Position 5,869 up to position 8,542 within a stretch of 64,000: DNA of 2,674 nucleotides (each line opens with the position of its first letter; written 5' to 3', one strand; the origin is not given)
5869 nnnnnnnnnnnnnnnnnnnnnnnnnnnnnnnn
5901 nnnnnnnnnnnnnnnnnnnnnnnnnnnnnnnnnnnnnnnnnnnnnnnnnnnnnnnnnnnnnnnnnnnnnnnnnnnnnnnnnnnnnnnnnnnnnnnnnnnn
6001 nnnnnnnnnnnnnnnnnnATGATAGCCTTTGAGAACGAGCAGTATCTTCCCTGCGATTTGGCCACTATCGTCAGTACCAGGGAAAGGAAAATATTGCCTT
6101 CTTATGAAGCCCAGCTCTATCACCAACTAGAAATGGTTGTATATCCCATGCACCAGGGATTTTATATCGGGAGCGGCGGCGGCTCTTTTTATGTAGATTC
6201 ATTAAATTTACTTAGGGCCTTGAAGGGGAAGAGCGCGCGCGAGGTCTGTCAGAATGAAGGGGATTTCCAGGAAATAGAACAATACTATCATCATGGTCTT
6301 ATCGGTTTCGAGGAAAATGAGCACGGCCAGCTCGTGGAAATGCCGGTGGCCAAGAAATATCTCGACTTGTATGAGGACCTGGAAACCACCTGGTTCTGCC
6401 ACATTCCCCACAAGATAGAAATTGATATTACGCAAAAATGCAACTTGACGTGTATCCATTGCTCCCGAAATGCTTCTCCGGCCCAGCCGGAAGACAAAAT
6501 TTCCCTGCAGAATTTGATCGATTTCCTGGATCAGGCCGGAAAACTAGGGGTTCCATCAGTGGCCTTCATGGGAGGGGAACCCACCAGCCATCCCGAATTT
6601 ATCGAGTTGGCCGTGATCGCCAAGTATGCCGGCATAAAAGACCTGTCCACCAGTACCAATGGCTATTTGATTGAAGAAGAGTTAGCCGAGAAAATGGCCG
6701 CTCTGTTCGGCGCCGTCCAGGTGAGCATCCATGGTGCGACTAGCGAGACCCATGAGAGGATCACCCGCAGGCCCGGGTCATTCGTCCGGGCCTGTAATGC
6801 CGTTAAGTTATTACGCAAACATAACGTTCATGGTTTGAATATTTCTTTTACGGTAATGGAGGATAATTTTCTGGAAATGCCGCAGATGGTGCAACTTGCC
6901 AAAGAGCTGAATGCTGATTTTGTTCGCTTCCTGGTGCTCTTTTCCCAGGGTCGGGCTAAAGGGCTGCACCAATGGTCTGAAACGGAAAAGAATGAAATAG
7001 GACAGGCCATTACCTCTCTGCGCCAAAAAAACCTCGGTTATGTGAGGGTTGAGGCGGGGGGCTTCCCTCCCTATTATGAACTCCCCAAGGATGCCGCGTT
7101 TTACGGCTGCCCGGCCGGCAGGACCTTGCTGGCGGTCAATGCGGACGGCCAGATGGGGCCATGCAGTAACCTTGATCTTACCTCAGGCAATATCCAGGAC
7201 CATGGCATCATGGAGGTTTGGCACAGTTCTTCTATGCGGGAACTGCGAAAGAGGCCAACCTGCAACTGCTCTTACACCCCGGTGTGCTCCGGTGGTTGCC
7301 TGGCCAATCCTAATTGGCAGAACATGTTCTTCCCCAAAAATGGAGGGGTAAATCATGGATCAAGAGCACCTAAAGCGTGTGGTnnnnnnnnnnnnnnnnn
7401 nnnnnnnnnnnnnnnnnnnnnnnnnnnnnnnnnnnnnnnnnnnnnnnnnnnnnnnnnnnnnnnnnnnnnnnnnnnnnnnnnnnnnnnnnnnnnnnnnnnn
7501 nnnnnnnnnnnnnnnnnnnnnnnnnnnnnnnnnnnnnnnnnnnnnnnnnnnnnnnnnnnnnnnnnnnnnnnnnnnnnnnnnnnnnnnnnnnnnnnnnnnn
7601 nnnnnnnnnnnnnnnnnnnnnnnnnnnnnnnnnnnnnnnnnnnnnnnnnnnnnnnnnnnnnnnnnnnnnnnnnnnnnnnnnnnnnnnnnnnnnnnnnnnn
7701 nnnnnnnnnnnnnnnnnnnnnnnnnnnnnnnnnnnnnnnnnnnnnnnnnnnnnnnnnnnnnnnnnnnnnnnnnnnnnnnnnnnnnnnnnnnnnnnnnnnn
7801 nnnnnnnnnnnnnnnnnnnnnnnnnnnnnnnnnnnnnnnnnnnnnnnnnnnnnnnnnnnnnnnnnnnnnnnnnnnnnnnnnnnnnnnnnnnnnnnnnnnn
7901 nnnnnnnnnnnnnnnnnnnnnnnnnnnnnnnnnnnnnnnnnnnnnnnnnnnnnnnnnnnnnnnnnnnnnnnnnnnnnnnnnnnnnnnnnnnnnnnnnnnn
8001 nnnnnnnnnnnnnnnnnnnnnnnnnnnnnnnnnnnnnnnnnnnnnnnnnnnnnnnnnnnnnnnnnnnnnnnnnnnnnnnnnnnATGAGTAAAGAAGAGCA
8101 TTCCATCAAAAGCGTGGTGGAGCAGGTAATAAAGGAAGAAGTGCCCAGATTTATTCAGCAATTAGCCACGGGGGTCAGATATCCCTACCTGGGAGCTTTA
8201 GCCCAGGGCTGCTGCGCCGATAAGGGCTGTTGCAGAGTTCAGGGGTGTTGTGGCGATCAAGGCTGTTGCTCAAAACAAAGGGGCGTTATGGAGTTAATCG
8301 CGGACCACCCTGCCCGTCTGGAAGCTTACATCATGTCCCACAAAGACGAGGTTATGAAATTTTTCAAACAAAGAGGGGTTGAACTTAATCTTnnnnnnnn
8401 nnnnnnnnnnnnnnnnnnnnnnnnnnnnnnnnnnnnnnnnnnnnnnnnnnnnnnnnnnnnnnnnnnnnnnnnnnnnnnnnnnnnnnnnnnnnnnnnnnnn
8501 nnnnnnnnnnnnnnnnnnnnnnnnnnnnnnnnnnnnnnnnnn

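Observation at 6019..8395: Radical SAM/SPASM enzyme with three tandem (GCCxxx)n small-protein genes: candidate uncharacterised RiPP or modified-protein system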

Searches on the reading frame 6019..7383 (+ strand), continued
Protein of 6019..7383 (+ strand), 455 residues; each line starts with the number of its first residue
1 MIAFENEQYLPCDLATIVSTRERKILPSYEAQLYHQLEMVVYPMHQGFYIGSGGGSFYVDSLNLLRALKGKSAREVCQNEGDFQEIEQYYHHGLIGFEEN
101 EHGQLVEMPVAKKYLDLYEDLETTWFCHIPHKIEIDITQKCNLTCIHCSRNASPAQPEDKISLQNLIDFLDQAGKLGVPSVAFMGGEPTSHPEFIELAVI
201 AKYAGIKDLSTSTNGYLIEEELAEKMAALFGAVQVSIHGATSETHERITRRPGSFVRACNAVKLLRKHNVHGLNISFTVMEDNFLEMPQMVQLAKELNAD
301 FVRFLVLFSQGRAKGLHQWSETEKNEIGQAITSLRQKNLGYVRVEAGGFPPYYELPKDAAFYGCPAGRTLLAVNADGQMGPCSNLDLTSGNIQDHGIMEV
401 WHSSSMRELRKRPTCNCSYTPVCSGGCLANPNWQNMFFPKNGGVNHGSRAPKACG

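Call 59: search_protein_families(library=pfam, alignment_id=A1, max_evalue=1)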
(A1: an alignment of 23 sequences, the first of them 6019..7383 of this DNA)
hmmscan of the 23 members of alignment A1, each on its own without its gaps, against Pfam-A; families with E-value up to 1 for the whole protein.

A. member 1, window:6019-7383:+ (455 aa): 5 families
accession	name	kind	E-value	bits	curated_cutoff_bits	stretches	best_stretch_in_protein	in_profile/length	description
PF04055.27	Radical_SAM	-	7e-24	85.3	29.5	1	137-280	3-151/166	Radical SAM superfamily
PF13186.11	SPASM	-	3e-10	40.7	21.5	1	364-417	1-66/67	Iron-sulfur cluster-binding domain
PF13353.11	Fer4_12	-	5.2e-05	24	22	1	139-249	13-125/137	4Fe-4S single cluster domain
PF05856.17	ARPC4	-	0.041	13.9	22.2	1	234-308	71-138/167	ARP2/3 complex 20 kDa subunit (ARPC4)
PF00704.34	Glyco_hydro_18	-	0.29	11.2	29.6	1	260-301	96-137/317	Glycosyl hydrolases family 18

B. families by the number of members that match (of 23 scanned): 14 families
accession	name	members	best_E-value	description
PF04055.27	Radical_SAM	23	9.9e-28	Radical SAM superfamily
PF13186.11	SPASM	23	1.9e-10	Iron-sulfur cluster-binding domain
PF13353.11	Fer4_12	22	8.9e-08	4Fe-4S single cluster domain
PF08756.15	YfkB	4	0.0088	YfkB-like domain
PF05856.17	ARPC4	2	0.041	ARP2/3 complex 20 kDa subunit (ARPC4)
PF19238.5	Radical_SAM_2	1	0.0059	Radical SAM-like domain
PF18139.7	LSDAT_euk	1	0.046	SLOG in TRPM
PF00851.24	Peptidase_C6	1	0.091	Helper component proteinase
PF09293.15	RNaseH_C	1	0.098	T4 RNase H, C terminal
PF12383.13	SARS_3b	1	0.1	Severe acute respiratory syndrome coronavirus 3b protein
PF16707.10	CagS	1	0.11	Cag pathogenicity island protein S of Helicobacter pylori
PF10690.14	Myticin-prepro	1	0.18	Myticin pre-proprotein from the mussel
PF00704.34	Glyco_hydro_18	1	0.29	Glycosyl hydrolases family 18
PF06224.18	AlkZ-like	1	0.3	DNA glycosylase AlkZ-like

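Call 67: find_encoding_contigs(protein=P0005, flank=5000, max_places=2)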
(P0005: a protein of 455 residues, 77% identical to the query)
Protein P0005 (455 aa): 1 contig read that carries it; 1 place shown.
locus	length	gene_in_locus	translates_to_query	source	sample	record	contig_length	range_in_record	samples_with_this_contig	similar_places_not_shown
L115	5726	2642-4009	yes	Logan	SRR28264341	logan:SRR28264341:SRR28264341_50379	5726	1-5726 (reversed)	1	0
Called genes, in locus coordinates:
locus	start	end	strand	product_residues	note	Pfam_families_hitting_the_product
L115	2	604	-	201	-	?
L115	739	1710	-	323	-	PF00480:ROK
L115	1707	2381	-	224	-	PF01300:Sua5_yciO_yrdC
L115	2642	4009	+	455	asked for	PF04055:Radical_SAM, PF13186:SPASM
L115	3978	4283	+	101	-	-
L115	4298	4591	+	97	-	-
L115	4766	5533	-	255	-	PF08032:SpoU_sub_bind, PF00588:SpoU_methylase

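Call 68: find_encoding_contigs(protein=P0007, flank=5000, max_places=2)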
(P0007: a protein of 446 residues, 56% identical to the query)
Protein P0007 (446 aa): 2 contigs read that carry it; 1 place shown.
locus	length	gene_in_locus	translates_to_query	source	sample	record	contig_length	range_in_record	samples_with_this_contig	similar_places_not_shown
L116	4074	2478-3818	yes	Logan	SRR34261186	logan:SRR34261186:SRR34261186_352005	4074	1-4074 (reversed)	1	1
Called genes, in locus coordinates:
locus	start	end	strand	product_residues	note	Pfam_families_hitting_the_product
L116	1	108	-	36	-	?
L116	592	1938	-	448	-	PF05402:PqqD, PF04055:Radical_SAM, PF13186:SPASM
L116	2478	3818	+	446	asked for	PF04055:Radical_SAM, PF13186:SPASM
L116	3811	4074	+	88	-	?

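Call 70: search_protein_families(library=padloc, proteins=[window:6019-7383:+], max_evalue=0.01)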
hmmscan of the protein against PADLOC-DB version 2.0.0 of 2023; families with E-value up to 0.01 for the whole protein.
window:6019-7383:+ (455 aa): 3 families
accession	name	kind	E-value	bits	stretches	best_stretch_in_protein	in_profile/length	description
PDLC02903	pVip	-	8.1e-18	62.8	1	133-301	2-165/257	Viperins not associated with kinases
PDLC02904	pVip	-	1.5e-16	58.7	1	135-303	7-171/262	Viperins associated with kinases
PDLC02905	pVip-kinase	-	0.0059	13.9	1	105-251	159-310/474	Viperin-kinase fusion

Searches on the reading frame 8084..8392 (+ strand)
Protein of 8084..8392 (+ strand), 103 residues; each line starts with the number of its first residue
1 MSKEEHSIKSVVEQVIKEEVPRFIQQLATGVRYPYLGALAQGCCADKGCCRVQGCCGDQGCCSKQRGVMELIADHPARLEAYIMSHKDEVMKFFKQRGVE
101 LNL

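Call 3: search_protein_families(library=ncbifam, proteins=[window:8084-8392:+], max_evalue=1)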
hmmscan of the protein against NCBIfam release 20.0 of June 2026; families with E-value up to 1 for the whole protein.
window:8084-8392:+ (103 aa): 0 families

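Call 4: search_protein_families(library=pfam, proteins=[window:8084-8392:+], max_evalue=1)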
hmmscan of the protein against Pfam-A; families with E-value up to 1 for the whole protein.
window:8084-8392:+ (103 aa): 0 families

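Call 5: find_homologous_proteins(query=window:8084-8392:+, max_evalue=0.01)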
Query window:8084-8392:+ (103 aa): 3 proteins with E <= 0.01 among 5 candidates.
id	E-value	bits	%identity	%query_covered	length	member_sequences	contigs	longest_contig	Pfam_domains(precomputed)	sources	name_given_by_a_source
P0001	3.0e-60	219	95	100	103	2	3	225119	-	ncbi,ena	-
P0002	4.0e-46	173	76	100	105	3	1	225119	-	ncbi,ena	-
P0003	3.1e-38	148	89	74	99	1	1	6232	-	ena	-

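Call 10: find_encoding_contigs(protein=P0001, flank=8000, max_places=4)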
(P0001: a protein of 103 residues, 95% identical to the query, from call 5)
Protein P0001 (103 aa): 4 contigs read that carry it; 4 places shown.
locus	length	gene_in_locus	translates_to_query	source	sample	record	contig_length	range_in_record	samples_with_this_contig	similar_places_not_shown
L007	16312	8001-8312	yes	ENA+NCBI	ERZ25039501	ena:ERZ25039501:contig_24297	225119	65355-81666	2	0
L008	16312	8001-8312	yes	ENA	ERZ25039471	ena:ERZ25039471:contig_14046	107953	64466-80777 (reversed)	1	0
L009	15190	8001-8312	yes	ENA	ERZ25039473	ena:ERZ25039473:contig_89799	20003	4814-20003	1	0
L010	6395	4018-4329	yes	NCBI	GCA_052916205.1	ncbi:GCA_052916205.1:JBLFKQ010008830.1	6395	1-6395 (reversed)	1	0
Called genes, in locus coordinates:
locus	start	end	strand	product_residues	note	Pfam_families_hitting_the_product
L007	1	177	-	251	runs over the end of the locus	PF04055:Radical_SAM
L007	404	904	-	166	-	PF01464:SLT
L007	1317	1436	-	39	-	-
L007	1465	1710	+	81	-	PF00301:Rubredoxin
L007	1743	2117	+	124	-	PF06397:Desulfoferrod_N, PF01880:Desulfoferrodox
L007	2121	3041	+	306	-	PF01758:SBF (weak)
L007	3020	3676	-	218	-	PF00702:Hydrolase, PF12710:HAD, PF13344:Hydrolase_6 (faint), PF13419:HAD_2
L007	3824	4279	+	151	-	PF00011:HSP20, PF17886:ArsA_HSP20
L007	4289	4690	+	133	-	PF00011:HSP20, PF27746:Small_heat_shock_put (weak)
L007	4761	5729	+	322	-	PF08240:ADH_N, PF00107:ADH_zinc_N, PF13602:ADH_zinc_N_2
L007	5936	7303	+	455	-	PF04055:Radical_SAM, PF13186:SPASM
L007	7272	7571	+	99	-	-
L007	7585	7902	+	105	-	-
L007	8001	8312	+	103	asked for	-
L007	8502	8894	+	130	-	PF10861:DUF2784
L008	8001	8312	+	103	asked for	-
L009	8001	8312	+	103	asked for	-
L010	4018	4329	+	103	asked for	-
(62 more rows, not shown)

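Call 18: find_homologous_proteins(query=A2, max_evalue=0.01)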
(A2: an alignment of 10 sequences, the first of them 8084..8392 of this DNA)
Query A2 (10 sequences) (103 aa, profile of the alignment): 32 proteins with E <= 0.01 among 981 candidates.
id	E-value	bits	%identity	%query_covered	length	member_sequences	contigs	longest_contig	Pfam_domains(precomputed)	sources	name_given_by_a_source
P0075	1.0e-30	124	37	59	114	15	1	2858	-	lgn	-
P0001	3.0e-30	122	95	100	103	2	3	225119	-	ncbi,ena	-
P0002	1.7e-29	120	76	100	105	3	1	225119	-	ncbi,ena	-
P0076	2.6e-28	116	30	55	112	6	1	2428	-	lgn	-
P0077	1.0e-26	111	27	90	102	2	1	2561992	-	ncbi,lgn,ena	-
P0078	1.5e-26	110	36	59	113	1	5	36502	-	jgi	jgi:hypothetical protein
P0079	5.2e-26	109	31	58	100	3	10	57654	-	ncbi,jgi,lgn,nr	ncbi:MAG TPA: hypothetical protein VK209_11215 [Candidatus Sulfotelmatobacter sp.]|jgi:hypothetical 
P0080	5.8e-26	108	33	58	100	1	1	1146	-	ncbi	-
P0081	3.6e-25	106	38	59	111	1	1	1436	-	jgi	jgi:hypothetical protein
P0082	6.7e-25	105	29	72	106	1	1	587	-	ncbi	-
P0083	9.3e-25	105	28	90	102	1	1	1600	-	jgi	jgi:hypothetical protein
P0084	2.5e-24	103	29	87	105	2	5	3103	-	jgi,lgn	jgi:hypothetical protein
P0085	4.0e-24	103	34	70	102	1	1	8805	-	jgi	jgi:hypothetical protein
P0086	2.6e-22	97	35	70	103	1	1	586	-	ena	-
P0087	1.8e-21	94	32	53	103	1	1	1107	-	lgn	-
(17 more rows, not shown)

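Call 28: search_solved_structures(query=A3, max_evalue=10, show_alignments=2)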
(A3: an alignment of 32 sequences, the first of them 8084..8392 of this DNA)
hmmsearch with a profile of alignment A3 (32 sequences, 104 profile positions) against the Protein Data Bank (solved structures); distinct sequences matched with E-value up to 10: 8.
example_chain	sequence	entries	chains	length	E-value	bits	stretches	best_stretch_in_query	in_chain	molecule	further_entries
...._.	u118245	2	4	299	1.8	12.2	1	67-102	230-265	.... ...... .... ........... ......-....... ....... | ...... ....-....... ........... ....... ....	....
9fve_A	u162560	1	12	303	1.8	12.2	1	67-102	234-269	Sialic acid-binding periplasmic protein SiaP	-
9fvb_A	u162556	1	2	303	1.8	12.2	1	67-102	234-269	Sialic acid-binding periplasmic protein SiaP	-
4mag_A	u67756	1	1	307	1.8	12.1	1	67-102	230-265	Sialic Acid Binding Protein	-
7a5c_A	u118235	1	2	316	1.9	12.1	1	67-102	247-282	Sialic acid-binding periplasmic protein SiaP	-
5ltc_B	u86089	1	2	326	2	12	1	67-102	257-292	C4-dicarboxylate-binding periplasmic protein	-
5t4r_A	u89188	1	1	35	2.4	11.7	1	40-60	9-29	Mu-theraphotoxin-Pn3a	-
9ep7_A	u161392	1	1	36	4.8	10.8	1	45-62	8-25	Poecitoxin-1a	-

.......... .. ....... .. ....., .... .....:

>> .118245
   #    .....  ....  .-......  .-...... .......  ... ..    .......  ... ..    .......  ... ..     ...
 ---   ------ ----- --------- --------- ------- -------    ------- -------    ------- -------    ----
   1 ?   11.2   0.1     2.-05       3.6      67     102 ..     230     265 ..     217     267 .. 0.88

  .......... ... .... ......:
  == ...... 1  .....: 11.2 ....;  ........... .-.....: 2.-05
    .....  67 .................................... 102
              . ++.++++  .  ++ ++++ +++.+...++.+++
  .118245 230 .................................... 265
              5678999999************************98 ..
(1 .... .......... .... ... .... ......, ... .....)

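Call 30: search_protein_representatives(alignment_id=A3)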
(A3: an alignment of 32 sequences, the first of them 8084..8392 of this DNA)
Query: 32 sequences, 104 profile positions. Proteins with E-value up to 0.001 (for the whole library): 36; up to 1e-10: 20; up to 1e-30: 1. The best 36 are listed.
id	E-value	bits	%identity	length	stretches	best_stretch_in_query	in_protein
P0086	8.5e-32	125.7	-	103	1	4-103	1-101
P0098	1.4e-27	112.2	-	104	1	10-103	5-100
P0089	3.5e-27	110.9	-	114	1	5-104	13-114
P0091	6.9e-27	109.9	-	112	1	11-103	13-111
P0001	3.3e-24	101.3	-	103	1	4-103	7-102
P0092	3.6e-23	98.0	-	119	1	5-103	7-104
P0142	3.5e-21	91.6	-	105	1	4-103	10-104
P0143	2.9e-20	88.6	-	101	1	4-102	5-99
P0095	2.6e-19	85.6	-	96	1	4-103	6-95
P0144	2.8e-19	85.5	-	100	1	5-103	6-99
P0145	3.1e-18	82.1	-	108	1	3-103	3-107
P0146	1.5e-17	79.9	-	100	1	4-102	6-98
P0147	1.8e-17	79.6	-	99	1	5-102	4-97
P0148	1.9e-17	79.6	-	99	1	9-103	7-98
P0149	3.1e-15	72.5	-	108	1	6-103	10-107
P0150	6.6e-12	61.8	-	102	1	7-91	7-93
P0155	6.1e-07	45.8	-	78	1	7-63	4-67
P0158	2.8e-06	43.7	-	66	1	11-61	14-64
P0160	2.2e-05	40.8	-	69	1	11-61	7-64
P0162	5.1e-05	39.7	-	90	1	9-60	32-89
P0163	8.9e-05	38.9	-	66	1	15-58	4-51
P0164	1.5e-04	38.2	-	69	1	4-56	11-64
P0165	3.7e-04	36.9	-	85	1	12-61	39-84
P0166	9.2e-04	35.6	-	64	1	12-61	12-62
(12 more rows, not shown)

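Call 32: search_protein_families(library=ncbifam, proteins=[P0158, P0166, P0162, P0165, P0160, P0164, P0155, P0163, P0150, P0075], max_evalue=1)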
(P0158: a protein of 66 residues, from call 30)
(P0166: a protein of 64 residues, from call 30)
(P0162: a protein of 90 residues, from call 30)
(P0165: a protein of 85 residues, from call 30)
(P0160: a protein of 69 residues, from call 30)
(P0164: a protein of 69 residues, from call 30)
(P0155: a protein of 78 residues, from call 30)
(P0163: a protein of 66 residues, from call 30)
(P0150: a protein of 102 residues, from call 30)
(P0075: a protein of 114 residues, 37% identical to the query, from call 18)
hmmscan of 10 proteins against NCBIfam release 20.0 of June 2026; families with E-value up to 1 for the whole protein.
P0158 (66 aa): 1 family
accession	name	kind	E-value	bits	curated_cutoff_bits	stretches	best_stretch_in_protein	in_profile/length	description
NF050062.1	FlagModPtmA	equivalog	0.098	12.2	350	1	24-63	191-230/256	flagellin modification protein PtmA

P0166 (64 aa): 0 families

P0162 (90 aa): 0 families

P0165 (85 aa): 0 families

P0160 (69 aa): 0 families

P0164 (69 aa): 0 families

P0155 (78 aa): 0 families

P0163 (66 aa): 0 families

P0150 (102 aa): 0 families

P0075 (114 aa): 0 families

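Call 35: find_encoding_contigs(protein=P0158, flank=5000, max_places=3)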
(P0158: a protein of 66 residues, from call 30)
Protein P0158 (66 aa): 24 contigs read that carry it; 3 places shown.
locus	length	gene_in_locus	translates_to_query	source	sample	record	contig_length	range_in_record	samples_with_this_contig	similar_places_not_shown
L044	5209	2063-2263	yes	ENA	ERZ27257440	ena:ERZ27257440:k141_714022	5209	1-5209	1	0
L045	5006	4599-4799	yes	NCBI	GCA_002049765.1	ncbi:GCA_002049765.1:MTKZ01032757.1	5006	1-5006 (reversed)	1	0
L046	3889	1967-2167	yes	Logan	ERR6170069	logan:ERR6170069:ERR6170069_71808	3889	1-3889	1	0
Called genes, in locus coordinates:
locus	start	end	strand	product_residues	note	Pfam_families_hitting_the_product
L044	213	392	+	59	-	-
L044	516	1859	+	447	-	PF04055:Radical_SAM, PF13353:Fer4_12 (weak), PF13186:SPASM (weak)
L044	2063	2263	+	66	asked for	-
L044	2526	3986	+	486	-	PF01609:DDE_Tnp_1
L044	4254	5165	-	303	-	PF00665:rve (weak)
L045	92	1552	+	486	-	PF01609:DDE_Tnp_1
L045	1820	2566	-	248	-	-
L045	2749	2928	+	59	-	-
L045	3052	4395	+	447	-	PF04055:Radical_SAM, PF13353:Fer4_12 (weak), PF13186:SPASM (weak)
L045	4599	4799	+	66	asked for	-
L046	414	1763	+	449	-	PF04055:Radical_SAM, PF13353:Fer4_12 (weak), PF13186:SPASM (weak)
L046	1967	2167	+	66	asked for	-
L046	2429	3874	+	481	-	PF01609:DDE_Tnp_1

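Call 36: find_encoding_contigs(protein=P0162, flank=5000, max_places=3)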
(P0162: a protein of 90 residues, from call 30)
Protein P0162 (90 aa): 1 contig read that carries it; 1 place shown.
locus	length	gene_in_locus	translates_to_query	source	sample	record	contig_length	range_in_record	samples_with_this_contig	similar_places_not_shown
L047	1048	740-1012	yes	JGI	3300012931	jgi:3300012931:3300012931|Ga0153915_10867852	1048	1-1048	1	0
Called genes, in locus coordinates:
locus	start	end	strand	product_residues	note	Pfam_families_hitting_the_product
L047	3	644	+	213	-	?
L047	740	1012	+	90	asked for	-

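Call 49: predict_structure(alignment_id=A3)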
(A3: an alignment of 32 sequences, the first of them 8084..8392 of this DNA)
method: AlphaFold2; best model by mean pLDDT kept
length: 103 residues; sequences in the alignment: 32
mean_pLDDT: 59.7   pTM: 0.33
mean pLDDT of the five models: 59.7, 59.4, 58.6, 56.6, 55.3
residues with pLDDT >= 90: 0; 70-90: 28; 50-70: 47; < 50: 28
segments of 3 or more residues with pLDDT < 50: 25-44, 59-65
pLDDT, mean of each block of 10 residues (from residue 1): 57 62 48 36 51 53 53 71 80 83 68
secondary structure, 60 per line:
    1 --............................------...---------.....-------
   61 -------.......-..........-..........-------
elements in order: H3-30 H49-53 H68-74 H76-85 H87-96

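Call 70: search_protein_families(library=padloc, proteins=[window:8084-8392:+], max_evalue=0.01)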
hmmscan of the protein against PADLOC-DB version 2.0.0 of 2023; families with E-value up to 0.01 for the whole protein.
window:8084-8392:+ (103 aa): 0 families

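Call 78: fold_search(model_id=the predicted structure, library=pdb)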
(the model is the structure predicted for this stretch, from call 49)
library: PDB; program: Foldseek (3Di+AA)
matches with E <= 10: 0; with E <= 0.001: 0
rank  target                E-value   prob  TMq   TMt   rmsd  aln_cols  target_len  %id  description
